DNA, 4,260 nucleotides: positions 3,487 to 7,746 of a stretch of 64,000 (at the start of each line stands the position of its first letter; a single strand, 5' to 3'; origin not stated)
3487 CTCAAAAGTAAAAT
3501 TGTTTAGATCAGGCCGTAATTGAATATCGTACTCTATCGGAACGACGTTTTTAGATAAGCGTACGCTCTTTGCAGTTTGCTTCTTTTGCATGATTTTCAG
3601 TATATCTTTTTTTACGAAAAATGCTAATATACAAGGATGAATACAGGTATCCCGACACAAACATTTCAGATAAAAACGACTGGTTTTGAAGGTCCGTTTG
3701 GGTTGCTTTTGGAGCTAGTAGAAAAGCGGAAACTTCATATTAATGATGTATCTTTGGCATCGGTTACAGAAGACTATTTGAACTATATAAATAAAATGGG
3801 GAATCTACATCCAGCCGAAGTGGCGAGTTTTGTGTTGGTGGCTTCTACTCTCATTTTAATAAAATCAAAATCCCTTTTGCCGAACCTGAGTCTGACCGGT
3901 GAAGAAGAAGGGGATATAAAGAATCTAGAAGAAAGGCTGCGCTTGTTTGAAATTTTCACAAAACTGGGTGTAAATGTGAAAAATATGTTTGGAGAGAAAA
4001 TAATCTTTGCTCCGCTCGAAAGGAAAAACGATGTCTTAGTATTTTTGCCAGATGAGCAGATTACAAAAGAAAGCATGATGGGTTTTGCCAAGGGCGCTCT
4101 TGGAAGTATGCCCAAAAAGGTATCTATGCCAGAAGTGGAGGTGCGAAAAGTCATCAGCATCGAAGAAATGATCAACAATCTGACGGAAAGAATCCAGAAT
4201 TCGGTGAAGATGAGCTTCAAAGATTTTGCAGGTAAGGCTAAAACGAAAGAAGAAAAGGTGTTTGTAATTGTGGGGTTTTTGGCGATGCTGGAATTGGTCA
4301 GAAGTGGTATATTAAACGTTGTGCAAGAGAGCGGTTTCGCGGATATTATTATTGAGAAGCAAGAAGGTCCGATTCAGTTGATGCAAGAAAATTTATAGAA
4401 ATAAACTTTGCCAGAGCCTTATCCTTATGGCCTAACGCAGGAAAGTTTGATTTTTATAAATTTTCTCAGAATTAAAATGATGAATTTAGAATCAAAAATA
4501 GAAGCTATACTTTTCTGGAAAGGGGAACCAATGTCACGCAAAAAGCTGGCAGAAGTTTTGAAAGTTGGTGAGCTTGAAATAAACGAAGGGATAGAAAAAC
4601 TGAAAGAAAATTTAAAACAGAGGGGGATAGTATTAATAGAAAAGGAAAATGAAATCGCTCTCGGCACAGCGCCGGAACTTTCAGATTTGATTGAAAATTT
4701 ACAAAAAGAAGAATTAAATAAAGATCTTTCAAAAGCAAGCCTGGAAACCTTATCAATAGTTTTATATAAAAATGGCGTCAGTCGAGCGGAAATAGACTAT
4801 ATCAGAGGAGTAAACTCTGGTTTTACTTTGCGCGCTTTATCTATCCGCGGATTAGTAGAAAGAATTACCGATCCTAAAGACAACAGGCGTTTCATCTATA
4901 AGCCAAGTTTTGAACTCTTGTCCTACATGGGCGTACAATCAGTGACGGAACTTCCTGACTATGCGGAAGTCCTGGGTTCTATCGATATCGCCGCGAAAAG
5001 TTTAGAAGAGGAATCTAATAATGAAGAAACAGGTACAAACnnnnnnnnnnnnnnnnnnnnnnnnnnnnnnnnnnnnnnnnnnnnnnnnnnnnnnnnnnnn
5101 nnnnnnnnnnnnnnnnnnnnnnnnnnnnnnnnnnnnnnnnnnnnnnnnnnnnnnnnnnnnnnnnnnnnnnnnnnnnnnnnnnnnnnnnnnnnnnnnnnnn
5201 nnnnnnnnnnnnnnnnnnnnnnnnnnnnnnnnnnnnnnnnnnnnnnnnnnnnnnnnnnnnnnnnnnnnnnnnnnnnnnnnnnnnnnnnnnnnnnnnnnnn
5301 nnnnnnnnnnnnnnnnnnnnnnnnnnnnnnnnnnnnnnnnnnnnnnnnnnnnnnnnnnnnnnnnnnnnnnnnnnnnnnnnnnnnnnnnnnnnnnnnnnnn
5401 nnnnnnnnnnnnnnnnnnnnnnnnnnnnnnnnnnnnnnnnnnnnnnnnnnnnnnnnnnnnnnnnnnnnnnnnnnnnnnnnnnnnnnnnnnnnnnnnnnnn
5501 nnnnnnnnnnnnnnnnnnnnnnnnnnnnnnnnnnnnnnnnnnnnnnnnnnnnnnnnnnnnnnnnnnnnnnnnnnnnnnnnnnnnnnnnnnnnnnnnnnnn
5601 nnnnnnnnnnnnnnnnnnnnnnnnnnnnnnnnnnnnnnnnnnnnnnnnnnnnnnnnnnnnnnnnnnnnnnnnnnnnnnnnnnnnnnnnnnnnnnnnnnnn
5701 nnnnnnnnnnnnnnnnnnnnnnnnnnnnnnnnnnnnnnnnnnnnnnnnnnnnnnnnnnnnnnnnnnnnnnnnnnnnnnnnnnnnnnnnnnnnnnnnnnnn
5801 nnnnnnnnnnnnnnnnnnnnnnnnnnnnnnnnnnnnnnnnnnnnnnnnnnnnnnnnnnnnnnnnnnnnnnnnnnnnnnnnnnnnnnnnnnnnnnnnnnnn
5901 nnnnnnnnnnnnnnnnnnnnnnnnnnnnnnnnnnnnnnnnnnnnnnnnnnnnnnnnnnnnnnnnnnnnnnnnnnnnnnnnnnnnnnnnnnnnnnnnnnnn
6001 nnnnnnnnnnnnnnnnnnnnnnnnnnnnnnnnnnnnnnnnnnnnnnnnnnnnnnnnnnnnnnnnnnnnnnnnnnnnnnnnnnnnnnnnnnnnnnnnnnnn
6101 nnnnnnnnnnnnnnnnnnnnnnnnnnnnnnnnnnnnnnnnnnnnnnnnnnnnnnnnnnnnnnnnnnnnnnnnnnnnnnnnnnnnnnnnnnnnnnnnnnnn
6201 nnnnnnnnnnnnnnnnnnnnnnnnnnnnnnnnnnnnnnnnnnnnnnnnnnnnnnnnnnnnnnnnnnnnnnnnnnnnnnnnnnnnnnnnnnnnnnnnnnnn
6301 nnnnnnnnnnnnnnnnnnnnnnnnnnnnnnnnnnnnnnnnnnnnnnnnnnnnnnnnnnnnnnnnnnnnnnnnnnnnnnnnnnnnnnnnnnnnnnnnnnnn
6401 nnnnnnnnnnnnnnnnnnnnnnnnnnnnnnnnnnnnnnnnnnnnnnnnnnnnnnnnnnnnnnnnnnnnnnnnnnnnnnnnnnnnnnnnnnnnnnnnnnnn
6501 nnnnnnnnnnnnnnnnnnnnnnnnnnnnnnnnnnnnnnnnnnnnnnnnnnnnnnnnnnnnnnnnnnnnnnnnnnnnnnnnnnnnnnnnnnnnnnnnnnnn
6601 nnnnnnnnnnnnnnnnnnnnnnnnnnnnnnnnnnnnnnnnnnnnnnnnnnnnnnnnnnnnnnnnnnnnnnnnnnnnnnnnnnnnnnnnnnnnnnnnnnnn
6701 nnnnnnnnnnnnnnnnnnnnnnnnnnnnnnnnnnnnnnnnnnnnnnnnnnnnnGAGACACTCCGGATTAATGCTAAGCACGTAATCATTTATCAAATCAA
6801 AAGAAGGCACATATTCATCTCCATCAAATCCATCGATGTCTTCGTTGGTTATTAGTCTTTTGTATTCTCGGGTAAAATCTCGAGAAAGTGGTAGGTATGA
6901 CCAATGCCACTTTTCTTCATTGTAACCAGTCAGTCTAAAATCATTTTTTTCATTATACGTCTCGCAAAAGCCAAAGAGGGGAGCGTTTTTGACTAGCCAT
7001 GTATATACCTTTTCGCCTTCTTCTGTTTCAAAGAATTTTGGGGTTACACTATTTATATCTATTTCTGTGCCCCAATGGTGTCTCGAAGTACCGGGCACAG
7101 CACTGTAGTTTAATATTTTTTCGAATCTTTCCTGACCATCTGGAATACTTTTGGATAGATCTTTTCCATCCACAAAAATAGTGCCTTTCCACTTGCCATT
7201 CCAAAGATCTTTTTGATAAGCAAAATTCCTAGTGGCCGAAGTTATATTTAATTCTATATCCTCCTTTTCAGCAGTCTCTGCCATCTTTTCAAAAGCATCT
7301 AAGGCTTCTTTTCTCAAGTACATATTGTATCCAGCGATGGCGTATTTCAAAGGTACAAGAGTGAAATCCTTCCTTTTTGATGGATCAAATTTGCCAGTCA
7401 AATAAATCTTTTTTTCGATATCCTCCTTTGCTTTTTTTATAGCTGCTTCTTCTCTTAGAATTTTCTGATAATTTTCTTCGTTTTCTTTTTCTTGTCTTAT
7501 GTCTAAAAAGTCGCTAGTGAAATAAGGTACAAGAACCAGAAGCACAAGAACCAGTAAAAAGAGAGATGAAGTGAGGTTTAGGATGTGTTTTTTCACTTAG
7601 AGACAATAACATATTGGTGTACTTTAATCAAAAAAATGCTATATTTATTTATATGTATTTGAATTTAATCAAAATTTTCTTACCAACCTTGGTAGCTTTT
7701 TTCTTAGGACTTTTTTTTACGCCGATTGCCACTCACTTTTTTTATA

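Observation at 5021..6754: Third paralog of the Cys-rich family is translationally coupled to scpA-scpB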

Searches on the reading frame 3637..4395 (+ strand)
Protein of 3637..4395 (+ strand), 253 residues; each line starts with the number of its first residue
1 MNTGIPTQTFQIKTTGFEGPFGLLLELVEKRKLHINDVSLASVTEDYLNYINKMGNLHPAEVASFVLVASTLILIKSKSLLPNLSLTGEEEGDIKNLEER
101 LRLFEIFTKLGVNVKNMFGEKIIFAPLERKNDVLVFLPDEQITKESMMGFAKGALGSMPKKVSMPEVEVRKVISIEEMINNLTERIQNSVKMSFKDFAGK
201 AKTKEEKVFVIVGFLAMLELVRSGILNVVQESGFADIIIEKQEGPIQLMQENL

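Call 4: search_protein_families(library=pfam, proteins=[window:3637-4395:+], max_evalue=0.1)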
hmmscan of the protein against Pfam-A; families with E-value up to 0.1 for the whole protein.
window:3637-4395:+ (253 aa): 1 family
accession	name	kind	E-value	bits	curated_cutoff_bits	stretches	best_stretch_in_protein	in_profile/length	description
PF02616.19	SMC_ScpA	-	5.7e-18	66.2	24.6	1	27-239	1-229/232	Segregation and condensation protein ScpA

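Call 5: search_protein_families(library=ncbifam, proteins=[window:3637-4395:+], max_evalue=0.1)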
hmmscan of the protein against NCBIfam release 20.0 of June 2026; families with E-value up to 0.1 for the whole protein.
window:3637-4395:+ (253 aa): 5 families
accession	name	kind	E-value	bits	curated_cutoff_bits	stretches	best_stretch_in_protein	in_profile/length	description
NF000994.0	PRK00104.1-3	equivalog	1.5e-31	109.9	234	1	8-242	2-241/246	segregation/condensation protein A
NF000995.0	PRK00104.1-4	equivalog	3.4e-28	98.7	315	1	8-243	3-247/251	segregation/condensation protein A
NF000993.0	PRK00104.1-2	equivalog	3.7e-27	95.5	268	1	11-243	2-234/237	segregation/condensation protein A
NF000992.0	PRK00104.1-1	equivalog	1.3e-17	64.2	417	1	10-240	3-241/247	segregation/condensation protein A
NF001751.0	PRK00478.1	equivalog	1.3e-12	47.4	436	1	8-103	159-255/505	segregation/condensation protein A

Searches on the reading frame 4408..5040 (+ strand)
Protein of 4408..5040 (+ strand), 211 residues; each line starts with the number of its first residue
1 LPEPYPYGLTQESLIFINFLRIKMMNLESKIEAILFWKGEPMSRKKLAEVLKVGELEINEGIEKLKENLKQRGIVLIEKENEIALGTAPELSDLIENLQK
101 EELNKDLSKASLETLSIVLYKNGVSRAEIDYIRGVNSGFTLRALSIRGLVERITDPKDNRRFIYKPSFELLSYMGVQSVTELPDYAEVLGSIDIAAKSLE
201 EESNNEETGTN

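Call 4: search_protein_families(library=pfam, proteins=[window:4408-5040:+], max_evalue=0.1)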
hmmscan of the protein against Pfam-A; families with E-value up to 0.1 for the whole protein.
window:4408-5040:+ (211 aa): 3 families
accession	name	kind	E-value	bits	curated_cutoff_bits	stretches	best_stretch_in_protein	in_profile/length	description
PF04079.22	SMC_ScpB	-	7.7e-38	130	27.4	1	30-184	2-159/160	Segregation and condensation complex subunit ScpB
PF22167.2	PH0730-like_N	-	0.0067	17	30.2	1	32-66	6-40/60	PH0730-like, N-terminal domain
PF13463.12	HTH_27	-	0.013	16.2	22.2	0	140-166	38-64/68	Winged helix DNA-binding domain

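Call 5: search_protein_families(library=ncbifam, proteins=[window:4408-5040:+], max_evalue=0.1)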
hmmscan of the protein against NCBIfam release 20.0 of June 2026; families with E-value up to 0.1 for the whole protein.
window:4408-5040:+ (211 aa): 2 families
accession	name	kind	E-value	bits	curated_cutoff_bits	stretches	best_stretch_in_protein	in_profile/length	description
TIGR00281.1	TIGR00281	equivalog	9.9e-24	84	89.2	1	26-187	1-166/186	SMC-Scp complex subunit ScpB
NF001106.1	PRK00135.2-1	exception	2.8e-10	39.7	300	1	23-184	198-364/377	SMC-Scp complex subunit ScpB, long form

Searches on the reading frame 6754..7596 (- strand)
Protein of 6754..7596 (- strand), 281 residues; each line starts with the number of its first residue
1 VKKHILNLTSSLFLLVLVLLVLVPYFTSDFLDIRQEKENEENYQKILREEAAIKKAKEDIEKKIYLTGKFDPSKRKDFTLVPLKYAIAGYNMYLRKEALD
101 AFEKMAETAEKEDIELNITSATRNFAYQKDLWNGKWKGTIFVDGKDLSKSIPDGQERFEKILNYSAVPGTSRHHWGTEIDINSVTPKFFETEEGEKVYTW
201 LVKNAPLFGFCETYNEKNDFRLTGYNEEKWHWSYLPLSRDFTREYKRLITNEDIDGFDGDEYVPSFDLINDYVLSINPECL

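Call 4: search_protein_families(library=pfam, proteins=[window:6754-7596:-], max_evalue=0.1)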
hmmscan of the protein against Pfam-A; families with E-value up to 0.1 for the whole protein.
window:6754-7596:- (281 aa): 2 families
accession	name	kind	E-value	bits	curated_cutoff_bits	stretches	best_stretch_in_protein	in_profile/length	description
PF02557.22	VanY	-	4.8e-33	114.2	25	1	92-236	2-131/132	D-alanyl-D-alanine carboxypeptidase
PF16427.10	DUF5024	-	0.081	13.7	25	0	56-130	11-83/104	Domain of unknown function (DUF5024)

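Call 5: search_protein_families(library=ncbifam, proteins=[window:6754-7596:-], max_evalue=0.1)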
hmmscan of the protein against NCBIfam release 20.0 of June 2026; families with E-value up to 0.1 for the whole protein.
window:6754-7596:- (281 aa): 7 families
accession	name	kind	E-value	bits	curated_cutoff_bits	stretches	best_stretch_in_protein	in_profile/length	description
NF000473.1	vanY_BG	exception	2.5e-10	40.2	400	1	163-237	190-254/274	VanY-B/VanY-G family D-Ala-D-Ala carboxypeptidase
NF041194.1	LD_carboxy_LdcB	exception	7.7e-09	35.8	275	1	160-259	84-177/180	LD-carboxypeptidase LdcB/DacB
NF000472.1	vanY_AFMPt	exception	9.9e-08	31.5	425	1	163-255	143-230/283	VanY-A/VanY-F/VanY-M family D-Ala-D-Ala carboxypeptidase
NF000380.1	vanXY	equivalog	1e-07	31.7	250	1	86-235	24-157/179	D,D-carboxypeptidase/D,D-dipeptidase VanXY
NF041013.1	T4P_ComGE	equivalog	0.0064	16.6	49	1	10-49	13-51/83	competence type IV pilus minor pilin ComGE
NF047557.1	LIC_11826_fam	subfamily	0.0068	15.8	240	1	115-171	82-136/246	LIC_11826 family putative surface polysaccharide biosynthesis enzyme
NF047553.1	LBBP_01157_fam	equivalog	0.011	15.2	270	1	115-171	80-134/243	LBBP_01157 family protein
